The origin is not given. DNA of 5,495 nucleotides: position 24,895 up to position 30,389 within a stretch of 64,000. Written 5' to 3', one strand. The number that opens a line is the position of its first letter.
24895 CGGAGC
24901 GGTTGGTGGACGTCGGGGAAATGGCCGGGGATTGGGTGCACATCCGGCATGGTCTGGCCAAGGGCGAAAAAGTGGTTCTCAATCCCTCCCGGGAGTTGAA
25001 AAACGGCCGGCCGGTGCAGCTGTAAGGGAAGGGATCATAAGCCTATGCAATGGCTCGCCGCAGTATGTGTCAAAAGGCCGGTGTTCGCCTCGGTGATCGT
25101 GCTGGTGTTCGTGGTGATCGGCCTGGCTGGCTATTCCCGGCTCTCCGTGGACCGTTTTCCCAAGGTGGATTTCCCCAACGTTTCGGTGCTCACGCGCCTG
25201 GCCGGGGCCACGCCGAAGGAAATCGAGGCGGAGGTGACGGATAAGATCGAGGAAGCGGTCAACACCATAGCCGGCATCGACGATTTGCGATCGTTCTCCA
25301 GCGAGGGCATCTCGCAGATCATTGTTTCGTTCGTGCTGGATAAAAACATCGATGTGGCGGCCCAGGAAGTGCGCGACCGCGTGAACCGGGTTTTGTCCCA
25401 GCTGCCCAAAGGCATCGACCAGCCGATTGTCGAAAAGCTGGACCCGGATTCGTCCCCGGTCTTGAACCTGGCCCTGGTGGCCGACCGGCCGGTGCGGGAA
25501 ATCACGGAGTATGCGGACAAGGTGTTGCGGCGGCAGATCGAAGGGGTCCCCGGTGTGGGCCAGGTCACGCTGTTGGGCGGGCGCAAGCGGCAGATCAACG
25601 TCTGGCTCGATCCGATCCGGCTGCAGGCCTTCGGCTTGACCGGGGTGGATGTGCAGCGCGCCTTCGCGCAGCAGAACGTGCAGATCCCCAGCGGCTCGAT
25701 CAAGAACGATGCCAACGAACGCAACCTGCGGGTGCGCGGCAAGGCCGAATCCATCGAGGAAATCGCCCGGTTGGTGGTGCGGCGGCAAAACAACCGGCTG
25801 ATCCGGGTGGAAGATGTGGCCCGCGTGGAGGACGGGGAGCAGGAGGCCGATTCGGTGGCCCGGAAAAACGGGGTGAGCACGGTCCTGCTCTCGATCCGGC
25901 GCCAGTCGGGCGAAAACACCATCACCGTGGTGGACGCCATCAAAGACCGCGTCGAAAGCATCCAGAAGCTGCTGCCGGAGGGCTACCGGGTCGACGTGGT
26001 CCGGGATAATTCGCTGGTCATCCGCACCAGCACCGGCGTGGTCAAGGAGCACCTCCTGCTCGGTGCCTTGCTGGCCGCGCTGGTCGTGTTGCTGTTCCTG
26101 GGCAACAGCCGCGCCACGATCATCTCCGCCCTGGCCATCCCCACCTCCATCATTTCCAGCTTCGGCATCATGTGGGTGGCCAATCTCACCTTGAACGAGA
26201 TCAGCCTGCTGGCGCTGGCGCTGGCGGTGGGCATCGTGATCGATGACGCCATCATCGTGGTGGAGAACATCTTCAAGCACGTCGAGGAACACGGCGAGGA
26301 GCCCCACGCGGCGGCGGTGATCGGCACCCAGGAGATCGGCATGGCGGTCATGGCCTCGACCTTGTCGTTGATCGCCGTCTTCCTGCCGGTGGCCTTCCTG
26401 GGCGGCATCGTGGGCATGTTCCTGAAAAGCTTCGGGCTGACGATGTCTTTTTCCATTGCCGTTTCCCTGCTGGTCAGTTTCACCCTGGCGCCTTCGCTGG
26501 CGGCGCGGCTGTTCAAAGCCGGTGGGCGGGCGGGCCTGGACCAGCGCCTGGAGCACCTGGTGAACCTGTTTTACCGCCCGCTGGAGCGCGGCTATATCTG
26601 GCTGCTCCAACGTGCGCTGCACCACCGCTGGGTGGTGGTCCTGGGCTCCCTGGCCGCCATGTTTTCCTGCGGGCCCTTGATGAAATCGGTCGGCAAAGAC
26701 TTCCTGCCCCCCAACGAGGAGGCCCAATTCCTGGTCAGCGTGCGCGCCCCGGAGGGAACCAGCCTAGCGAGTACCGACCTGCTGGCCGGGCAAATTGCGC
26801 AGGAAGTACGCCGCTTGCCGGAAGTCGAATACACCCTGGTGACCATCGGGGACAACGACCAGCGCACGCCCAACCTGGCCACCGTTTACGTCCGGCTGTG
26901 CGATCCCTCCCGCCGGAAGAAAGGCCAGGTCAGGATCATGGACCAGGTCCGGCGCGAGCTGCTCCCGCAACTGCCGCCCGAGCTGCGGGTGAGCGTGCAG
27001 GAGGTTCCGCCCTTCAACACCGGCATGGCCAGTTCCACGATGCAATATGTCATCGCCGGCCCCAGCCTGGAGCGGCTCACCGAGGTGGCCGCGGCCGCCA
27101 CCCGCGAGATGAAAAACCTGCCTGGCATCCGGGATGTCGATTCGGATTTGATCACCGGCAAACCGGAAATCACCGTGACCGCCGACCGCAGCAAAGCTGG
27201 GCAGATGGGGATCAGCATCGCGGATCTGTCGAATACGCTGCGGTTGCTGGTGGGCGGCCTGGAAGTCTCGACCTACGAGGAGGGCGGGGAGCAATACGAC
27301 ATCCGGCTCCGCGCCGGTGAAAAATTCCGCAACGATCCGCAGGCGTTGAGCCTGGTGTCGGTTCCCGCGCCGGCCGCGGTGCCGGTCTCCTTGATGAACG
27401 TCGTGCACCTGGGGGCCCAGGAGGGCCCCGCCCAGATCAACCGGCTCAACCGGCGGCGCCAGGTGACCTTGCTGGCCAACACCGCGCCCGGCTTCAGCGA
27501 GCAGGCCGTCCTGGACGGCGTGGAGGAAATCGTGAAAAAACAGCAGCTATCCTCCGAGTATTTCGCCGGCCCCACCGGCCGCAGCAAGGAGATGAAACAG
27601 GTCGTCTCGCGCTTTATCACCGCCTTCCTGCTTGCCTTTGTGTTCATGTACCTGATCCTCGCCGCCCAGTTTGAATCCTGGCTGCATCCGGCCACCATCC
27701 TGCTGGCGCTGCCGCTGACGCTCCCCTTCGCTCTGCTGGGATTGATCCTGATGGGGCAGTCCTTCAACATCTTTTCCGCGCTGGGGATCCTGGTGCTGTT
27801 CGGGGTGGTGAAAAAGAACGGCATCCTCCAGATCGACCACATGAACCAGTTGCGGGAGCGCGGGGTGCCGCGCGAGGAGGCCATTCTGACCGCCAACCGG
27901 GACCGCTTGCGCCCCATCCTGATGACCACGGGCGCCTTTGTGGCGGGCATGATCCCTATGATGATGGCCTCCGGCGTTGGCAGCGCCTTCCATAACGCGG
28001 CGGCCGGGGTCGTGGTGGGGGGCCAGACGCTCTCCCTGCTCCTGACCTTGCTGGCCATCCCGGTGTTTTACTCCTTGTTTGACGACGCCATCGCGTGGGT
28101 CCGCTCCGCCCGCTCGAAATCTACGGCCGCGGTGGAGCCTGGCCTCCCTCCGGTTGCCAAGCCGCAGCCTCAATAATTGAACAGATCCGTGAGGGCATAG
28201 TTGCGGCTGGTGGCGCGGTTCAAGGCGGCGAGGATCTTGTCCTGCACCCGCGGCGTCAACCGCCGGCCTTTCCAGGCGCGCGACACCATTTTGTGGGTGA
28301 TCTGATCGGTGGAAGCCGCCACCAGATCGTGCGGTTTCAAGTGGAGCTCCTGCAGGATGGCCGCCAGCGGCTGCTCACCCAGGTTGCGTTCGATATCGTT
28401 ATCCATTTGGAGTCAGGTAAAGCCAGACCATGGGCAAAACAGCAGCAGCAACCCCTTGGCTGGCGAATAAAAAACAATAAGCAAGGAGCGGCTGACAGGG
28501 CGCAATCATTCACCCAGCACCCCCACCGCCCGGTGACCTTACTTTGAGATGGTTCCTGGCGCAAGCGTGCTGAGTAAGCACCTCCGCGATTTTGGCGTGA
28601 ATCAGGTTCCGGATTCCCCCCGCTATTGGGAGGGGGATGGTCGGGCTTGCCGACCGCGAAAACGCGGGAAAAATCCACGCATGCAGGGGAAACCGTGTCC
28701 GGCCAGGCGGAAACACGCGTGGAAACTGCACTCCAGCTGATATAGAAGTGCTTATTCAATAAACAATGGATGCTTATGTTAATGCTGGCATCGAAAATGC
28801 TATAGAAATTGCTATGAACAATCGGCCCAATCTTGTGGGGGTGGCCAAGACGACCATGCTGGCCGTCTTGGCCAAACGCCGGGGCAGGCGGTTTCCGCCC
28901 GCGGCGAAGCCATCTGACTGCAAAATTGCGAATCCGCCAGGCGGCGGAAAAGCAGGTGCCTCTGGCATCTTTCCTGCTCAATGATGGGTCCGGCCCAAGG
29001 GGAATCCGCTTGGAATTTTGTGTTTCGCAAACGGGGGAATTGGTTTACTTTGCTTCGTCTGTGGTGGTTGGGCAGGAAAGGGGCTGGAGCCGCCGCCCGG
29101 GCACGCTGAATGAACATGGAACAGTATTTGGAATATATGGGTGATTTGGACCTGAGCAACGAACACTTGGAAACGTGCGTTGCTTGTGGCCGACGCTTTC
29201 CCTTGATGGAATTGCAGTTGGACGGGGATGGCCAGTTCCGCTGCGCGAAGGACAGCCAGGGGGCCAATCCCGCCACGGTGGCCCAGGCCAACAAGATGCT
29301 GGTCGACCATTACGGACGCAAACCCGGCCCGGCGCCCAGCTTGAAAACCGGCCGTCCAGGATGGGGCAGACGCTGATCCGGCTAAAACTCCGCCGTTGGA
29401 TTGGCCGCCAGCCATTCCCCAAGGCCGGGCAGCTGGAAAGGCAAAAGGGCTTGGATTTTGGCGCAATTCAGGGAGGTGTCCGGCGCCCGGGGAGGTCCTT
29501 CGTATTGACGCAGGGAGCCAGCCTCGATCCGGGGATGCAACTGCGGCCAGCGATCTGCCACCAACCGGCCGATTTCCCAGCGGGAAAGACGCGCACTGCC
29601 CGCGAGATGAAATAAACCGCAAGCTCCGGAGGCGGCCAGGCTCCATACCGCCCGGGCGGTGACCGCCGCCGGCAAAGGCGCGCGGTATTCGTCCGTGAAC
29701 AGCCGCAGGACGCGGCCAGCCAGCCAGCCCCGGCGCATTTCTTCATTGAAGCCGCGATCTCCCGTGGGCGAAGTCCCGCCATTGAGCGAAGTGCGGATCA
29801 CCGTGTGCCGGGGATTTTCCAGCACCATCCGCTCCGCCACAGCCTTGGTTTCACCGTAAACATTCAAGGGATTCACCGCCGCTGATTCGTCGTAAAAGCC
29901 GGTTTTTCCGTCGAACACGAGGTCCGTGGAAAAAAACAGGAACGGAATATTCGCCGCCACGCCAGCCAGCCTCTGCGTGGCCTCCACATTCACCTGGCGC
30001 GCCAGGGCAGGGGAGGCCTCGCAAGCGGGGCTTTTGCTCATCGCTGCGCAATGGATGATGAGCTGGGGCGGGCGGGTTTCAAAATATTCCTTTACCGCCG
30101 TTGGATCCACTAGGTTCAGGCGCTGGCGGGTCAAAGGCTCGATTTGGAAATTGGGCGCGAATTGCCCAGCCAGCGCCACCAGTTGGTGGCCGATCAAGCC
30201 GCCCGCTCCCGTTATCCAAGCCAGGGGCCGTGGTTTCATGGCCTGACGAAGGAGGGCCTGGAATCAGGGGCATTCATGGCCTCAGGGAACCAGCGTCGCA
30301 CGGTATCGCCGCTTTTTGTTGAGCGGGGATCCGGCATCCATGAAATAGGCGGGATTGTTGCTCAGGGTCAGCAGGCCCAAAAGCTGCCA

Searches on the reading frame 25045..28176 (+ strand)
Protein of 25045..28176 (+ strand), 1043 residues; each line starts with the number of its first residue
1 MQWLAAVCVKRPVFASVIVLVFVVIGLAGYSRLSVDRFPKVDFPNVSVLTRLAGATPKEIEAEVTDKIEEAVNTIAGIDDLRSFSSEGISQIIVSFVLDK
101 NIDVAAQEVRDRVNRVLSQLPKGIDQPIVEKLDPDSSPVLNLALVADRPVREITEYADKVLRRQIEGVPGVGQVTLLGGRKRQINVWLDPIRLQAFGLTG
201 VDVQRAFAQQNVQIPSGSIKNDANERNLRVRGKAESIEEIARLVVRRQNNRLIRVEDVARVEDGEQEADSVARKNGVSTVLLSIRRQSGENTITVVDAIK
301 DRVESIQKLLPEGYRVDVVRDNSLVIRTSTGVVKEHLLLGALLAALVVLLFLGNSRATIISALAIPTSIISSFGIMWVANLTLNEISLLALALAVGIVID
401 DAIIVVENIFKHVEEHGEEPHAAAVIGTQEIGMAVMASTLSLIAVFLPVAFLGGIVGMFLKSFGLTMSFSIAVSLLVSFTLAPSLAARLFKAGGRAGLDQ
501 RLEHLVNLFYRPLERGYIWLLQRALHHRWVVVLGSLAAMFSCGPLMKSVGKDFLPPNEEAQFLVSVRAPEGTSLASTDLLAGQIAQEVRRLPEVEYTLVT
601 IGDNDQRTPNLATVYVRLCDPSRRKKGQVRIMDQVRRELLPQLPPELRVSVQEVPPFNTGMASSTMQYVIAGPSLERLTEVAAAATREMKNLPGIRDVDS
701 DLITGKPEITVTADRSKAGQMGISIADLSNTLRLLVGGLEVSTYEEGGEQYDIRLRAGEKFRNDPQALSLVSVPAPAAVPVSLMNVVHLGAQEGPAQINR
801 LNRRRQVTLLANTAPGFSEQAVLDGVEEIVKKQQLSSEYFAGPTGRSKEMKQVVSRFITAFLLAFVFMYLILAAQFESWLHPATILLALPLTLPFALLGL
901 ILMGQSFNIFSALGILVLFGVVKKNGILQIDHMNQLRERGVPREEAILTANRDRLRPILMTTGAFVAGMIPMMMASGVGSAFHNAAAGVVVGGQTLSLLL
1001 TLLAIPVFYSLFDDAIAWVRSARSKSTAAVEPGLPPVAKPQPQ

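Call 41: search_protein_families(library=pfam, max_evalue=0.00001, proteins=[window:25045-28176:+])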
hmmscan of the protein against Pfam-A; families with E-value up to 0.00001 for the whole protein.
window:25045-28176:+ (1043 aa): 2 families
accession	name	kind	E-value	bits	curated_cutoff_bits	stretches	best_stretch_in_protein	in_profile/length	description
PF00873.25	ACR_tran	-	1.1e-269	897.8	28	1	6-1012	3-1020/1021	AcrB/AcrD/AcrF family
PF03176.21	MMPL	-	2.1e-12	47.1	20.5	1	223-489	36-302/333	MMPL family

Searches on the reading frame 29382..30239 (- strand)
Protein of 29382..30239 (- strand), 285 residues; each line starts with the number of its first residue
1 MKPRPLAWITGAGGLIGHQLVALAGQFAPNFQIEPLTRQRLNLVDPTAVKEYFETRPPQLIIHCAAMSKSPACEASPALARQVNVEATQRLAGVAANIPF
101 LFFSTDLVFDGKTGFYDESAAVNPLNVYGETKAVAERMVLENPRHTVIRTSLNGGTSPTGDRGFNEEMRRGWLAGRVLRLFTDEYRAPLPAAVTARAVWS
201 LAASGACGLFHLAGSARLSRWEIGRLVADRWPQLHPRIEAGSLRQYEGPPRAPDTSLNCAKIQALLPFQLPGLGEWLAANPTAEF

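Call 42: search_protein_families(library=pfam, max_evalue=0.00001, proteins=[window:29382-30239:-])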
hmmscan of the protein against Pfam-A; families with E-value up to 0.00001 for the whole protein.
window:29382-30239:- (285 aa): 5 families
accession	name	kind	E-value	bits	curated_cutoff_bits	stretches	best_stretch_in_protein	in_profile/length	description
PF04321.23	RmlD_sub_bind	-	1.8e-46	159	27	1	9-271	5-272/287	RmlD substrate binding domain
PF01370.27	Epimerase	-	6.1e-16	59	20.9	1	9-141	3-155/240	NAD dependent epimerase/dehydratase family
PF02719.21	Polysacc_synt_2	-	7.4e-11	42.2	20.2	1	45-144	65-154/293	Polysaccharide biosynthesis protein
PF16363.11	GDP_Man_Dehyd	-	1.5e-08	34.9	27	1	40-140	58-165/332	GDP-mannose 4,6 dehydratase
PF07993.18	NAD_binding_4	-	8.4e-06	25.6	20.1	0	59-160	90-214/258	Male sterility protein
